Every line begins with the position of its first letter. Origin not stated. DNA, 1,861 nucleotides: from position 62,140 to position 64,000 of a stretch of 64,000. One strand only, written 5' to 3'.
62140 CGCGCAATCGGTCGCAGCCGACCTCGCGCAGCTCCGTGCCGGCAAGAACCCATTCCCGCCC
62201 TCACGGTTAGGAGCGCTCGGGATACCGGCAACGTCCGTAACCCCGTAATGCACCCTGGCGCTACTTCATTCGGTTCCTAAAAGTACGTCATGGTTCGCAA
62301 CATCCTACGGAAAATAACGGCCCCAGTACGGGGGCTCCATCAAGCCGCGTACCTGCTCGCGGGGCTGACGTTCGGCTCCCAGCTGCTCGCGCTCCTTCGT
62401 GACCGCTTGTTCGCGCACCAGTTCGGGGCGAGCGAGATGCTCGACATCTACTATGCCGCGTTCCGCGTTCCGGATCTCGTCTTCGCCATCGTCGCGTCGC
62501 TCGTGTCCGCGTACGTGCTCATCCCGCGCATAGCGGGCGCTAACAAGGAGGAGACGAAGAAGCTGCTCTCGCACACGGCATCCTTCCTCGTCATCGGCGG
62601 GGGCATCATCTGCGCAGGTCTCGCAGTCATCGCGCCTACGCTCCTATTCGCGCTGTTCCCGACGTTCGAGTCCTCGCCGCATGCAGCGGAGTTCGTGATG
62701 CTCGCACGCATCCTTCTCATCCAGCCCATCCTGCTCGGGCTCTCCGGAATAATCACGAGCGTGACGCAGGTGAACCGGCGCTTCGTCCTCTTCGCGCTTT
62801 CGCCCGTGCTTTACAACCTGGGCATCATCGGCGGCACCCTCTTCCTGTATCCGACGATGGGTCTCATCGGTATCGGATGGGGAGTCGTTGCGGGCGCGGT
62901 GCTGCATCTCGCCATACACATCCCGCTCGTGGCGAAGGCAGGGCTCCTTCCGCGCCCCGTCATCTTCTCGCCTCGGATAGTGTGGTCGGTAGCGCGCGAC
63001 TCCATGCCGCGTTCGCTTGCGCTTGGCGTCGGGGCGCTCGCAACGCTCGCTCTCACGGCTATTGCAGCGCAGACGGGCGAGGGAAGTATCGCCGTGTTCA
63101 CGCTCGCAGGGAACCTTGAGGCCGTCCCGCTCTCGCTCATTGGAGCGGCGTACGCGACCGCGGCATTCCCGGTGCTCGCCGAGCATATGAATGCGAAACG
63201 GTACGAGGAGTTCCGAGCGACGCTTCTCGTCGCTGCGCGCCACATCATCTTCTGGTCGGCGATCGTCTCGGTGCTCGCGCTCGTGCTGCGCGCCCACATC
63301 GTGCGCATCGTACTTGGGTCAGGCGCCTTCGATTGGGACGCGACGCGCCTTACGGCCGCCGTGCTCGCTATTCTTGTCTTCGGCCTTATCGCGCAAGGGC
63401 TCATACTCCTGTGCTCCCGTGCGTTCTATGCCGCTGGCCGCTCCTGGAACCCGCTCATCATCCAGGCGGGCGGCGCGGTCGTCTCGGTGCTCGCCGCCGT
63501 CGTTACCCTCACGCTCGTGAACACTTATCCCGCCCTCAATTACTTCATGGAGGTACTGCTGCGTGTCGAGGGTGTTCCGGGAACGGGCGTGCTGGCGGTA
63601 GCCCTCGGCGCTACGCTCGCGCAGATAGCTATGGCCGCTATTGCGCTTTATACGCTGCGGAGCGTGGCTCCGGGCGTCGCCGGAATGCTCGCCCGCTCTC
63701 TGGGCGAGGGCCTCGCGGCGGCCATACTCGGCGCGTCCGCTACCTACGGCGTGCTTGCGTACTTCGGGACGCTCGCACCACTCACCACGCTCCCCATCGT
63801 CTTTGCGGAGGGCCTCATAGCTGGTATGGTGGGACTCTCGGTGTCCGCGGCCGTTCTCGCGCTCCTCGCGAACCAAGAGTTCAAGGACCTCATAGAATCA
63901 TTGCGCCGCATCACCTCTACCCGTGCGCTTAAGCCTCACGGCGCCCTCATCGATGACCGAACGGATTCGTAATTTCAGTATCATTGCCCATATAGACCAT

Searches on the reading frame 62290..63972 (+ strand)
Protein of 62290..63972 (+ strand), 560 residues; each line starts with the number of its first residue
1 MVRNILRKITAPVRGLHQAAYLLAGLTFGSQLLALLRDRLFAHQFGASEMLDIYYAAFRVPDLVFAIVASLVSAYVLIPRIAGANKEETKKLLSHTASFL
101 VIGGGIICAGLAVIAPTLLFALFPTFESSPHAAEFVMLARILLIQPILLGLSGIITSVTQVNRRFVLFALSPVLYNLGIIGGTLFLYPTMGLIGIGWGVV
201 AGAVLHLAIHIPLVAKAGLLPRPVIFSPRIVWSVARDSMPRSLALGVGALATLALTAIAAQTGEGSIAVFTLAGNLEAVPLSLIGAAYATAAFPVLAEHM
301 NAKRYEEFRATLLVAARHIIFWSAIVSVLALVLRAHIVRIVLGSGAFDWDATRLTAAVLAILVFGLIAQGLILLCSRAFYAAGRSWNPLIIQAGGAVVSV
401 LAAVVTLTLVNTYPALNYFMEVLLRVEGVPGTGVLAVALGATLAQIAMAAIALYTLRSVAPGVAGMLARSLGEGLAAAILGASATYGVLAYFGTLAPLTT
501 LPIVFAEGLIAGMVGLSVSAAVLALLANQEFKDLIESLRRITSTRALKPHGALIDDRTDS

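Call 56: search_protein_families(library=pfam, proteins=[window:62290-63972:+], max_evalue=0.001)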
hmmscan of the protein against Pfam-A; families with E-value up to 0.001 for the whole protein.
window:62290-63972:+ (560 aa): 1 family
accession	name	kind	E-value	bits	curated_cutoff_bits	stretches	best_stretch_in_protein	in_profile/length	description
PF03023.19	MurJ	-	1.5e-48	166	27.4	1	41-503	1-448/451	Lipid II flippase MurJ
